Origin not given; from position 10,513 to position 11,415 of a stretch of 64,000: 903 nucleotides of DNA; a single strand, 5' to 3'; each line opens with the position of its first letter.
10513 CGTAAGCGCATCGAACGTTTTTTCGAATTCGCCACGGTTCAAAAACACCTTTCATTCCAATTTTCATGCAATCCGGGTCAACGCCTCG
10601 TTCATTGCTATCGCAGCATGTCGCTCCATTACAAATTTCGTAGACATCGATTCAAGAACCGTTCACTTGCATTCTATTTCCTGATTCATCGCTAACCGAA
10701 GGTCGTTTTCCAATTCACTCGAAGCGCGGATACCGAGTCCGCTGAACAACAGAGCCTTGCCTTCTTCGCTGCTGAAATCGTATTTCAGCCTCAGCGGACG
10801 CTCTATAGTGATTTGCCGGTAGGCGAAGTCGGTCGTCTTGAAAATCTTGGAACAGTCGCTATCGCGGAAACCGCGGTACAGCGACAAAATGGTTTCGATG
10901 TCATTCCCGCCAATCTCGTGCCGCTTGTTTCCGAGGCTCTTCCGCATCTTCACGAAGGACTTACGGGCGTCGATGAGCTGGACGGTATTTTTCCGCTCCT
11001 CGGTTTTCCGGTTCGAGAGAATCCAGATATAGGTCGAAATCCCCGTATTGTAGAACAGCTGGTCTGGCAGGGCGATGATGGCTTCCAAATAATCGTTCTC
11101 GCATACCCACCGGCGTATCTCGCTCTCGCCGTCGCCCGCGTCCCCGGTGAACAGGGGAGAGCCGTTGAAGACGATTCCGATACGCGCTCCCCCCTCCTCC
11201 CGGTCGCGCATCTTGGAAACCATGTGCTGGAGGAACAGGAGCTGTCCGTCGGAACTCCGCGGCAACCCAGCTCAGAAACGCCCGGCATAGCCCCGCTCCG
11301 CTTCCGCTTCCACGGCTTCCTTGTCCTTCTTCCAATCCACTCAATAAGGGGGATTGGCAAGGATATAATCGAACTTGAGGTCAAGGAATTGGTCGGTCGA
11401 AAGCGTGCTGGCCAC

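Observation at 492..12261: Type I R-M locus with four or five unrelated genes interleaved between hsdM, hsdS and hsdR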

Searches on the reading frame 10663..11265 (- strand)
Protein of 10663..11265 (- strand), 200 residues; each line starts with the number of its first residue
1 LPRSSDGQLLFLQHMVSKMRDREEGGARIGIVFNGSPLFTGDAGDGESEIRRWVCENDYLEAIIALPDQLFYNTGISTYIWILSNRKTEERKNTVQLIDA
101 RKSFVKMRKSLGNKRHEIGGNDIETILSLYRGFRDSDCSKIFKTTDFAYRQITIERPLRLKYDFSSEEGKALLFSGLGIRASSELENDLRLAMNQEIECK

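Call 19: find_encoding_contigs(protein=window:10663-11265:-, flank=10000, max_places=10)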
Protein window:10663-11265:- (200 aa): 1 contig read that carries it; 1 place shown.
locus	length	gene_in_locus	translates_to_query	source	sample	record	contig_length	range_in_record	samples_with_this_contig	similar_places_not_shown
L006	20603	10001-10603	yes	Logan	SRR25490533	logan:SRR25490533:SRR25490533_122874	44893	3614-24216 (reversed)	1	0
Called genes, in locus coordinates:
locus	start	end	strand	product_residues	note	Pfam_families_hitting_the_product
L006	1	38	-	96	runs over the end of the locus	-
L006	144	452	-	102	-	-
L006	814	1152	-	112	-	-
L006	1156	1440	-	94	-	-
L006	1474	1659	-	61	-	-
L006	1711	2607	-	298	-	-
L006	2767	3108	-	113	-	-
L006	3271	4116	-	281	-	-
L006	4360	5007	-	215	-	-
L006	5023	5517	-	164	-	-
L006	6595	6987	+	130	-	-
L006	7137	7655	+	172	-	-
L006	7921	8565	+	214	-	-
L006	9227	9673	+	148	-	PF12161:HsdM_N (weak), PF02384:N6_Mtase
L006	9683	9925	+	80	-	PF02384:N6_Mtase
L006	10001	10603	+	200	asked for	PF02384:N6_Mtase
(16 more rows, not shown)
